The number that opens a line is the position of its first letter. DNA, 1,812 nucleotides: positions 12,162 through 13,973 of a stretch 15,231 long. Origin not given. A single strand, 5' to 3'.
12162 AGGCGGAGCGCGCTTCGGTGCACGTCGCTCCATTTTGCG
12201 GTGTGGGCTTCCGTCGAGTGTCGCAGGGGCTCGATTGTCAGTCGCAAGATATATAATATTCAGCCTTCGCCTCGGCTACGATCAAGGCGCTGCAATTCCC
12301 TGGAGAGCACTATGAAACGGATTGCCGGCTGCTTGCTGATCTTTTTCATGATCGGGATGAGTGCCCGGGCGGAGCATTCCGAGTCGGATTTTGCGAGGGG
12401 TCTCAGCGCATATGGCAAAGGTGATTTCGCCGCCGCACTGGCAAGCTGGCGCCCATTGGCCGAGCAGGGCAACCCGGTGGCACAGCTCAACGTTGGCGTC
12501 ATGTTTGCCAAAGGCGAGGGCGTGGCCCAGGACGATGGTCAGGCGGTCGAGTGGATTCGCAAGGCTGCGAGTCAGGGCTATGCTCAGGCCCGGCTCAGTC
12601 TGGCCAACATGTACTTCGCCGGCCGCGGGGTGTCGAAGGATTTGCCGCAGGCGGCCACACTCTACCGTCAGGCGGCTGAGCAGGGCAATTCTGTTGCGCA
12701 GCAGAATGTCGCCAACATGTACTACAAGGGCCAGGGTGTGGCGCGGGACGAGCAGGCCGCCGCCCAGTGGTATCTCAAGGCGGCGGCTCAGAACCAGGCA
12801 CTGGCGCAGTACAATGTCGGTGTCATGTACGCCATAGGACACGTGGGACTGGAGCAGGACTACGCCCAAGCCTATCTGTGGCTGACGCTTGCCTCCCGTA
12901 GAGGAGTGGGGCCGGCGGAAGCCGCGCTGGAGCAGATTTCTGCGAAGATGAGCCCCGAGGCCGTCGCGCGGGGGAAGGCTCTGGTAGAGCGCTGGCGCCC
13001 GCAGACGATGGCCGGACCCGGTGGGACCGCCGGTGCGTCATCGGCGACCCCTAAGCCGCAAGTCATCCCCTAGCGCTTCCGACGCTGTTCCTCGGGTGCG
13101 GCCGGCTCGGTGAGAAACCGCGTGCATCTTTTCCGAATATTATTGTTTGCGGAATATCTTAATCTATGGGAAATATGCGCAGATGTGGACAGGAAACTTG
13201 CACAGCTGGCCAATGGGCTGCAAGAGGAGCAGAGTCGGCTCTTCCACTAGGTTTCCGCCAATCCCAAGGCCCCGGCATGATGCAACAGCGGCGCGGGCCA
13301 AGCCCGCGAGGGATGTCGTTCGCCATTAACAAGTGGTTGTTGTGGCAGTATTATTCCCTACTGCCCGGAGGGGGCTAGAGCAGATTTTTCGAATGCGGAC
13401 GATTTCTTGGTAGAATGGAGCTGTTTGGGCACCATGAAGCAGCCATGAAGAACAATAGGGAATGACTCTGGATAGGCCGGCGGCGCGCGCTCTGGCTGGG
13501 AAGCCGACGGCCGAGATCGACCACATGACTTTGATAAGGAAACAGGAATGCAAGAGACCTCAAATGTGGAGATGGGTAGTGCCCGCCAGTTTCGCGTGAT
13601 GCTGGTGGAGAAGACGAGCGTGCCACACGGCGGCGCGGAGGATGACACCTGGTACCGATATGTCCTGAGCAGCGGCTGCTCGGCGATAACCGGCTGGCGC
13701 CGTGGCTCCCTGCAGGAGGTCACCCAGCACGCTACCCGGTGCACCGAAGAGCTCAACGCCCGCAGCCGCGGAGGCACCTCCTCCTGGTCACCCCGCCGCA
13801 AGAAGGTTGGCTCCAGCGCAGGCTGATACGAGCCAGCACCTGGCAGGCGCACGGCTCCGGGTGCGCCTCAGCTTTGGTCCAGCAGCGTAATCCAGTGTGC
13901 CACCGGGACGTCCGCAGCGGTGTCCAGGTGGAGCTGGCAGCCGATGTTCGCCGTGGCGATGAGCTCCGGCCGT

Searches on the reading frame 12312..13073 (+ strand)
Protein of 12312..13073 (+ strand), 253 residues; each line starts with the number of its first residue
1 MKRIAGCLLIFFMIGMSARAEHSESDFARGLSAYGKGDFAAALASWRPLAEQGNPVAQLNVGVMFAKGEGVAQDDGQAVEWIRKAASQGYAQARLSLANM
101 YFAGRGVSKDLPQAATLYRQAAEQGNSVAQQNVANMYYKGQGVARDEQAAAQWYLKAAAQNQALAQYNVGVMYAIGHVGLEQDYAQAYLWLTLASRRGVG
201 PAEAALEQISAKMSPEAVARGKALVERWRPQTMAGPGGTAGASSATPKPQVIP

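Call 10: search_protein_families(library=pfam, proteins=[window:12312-13073:+])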
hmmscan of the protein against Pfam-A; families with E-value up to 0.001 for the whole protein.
window:12312-13073:+ (253 aa): 1 family
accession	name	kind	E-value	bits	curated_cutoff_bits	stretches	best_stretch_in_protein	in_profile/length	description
PF08238.18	Sel1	-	3.3e-34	116.5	30.7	4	55-90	1-36/36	Sel1 repeat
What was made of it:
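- Checked: The Sel1 CDS is 12312-13073 on the plus strand (call 10).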

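Call 12: find_encoding_contigs(protein=window:12312-13073:+, flank=10000, max_places=10)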
Protein window:12312-13073:+ (253 aa): 1 contig read that carries it; 1 place shown.
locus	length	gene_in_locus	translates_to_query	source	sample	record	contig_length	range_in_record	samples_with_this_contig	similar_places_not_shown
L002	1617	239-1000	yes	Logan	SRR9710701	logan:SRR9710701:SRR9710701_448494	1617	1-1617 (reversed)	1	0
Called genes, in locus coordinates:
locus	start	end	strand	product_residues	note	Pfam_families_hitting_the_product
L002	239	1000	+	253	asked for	PF08238:Sel1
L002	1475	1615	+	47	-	?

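Call 46: find_homologous_proteins(query=window:12312-13073:+, max_evalue=1e-30)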
Query window:12312-13073:+ (253 aa): 896 proteins with E <= 1e-30 among 6453 candidates; the best 120 are listed.
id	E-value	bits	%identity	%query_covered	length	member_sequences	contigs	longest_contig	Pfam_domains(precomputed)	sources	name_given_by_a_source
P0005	2.3e-157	540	100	100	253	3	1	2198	PF08238.19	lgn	-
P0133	1.2e-86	308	51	68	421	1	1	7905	PF23310.2,PF08238.19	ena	-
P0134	2.7e-86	307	36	81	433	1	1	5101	PF08238.19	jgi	jgi:TPR repeat protein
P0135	1.8e-85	304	70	79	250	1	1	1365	PF08238.19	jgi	jgi:TPR repeat protein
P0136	4.6e-82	293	42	78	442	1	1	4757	PF08238.19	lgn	-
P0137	1.1e-81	292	49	63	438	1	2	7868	PF23310.2,PF08238.19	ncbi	-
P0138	1.7e-81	291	49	63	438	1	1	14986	PF23310.2,PF08238.19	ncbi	-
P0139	1.7e-81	291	49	63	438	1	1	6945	PF23310.2,PF08238.19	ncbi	-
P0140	3.2e-69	251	37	80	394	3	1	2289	PF23310.2,PF13432.13,PF08238.19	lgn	-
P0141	1.8e-68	249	40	80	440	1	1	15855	PF08238.19,PF01471.24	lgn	-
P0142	2.0e-65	239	38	83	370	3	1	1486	PF08238.19,PF08239.18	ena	-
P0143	2.7e-64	235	43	69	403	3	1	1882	PF08238.19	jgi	-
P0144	1.4e-62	230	43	81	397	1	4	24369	PF08238.19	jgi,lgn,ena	-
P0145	1.7e-62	229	42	81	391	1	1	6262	PF08238.19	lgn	-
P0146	5.0e-62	228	43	67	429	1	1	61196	PF01582.26,PF13414.13,PF00515.35,PF13432.13,PF13428.13,PF13676.12,PF08238.19,PF07719.24,PF13174.13,PF08937.17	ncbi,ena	-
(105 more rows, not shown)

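Call 47: find_encoding_contigs(protein=P0135, flank=6000, max_places=3)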
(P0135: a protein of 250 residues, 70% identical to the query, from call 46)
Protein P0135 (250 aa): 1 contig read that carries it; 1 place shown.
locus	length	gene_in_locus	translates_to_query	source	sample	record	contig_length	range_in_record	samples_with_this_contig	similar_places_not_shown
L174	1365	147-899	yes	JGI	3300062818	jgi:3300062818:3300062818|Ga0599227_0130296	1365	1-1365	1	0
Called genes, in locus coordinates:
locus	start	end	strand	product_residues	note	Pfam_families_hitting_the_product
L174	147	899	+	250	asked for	PF08238:Sel1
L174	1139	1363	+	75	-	?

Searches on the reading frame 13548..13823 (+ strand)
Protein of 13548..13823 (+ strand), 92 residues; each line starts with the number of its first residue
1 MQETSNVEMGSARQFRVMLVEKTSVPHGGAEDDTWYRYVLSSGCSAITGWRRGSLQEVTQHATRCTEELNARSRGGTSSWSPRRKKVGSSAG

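Call 49: list_cluster_members(proteins=[L165:2677-3303:+, window:13548-13823:+, L170:6366-7001:+, window:11591-12082:+, window:11829-12194:-])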
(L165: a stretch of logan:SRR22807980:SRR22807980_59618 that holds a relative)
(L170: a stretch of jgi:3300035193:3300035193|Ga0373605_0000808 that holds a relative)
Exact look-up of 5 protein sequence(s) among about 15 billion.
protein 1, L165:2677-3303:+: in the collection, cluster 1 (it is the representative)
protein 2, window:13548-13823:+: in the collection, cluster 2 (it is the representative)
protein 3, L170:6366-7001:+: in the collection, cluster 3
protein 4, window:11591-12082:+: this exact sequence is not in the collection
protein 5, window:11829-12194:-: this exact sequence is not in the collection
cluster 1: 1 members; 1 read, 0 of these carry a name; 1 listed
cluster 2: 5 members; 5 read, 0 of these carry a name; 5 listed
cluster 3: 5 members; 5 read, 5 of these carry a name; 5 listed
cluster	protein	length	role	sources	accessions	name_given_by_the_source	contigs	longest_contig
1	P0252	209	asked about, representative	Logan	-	-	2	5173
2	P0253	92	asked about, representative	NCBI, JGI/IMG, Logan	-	-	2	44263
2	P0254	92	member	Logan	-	-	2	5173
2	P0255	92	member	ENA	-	-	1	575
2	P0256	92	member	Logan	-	-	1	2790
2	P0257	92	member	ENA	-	-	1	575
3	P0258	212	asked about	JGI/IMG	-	hypothetical protein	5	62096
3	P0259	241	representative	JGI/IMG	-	hypothetical protein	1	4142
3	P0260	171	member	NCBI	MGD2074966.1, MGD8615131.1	MAG: hypothetical protein PVI91_05625 [Gammaproteobacteria bacterium]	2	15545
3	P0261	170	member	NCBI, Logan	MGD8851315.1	MAG: hypothetical protein PVI28_02735 [Gammaproteobacteria bacterium]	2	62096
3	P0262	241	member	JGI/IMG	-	hypothetical protein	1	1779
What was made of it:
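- Tried and rejected: P0252, a database representative about 80% identical to part of the query, was not returned (call 49).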

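Call 81: search_protein_families(library=pfam, max_evalue=0.1, proteins=[window:13548-13823:+])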
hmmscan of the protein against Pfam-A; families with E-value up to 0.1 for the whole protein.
window:13548-13823:+ (92 aa): 0 families
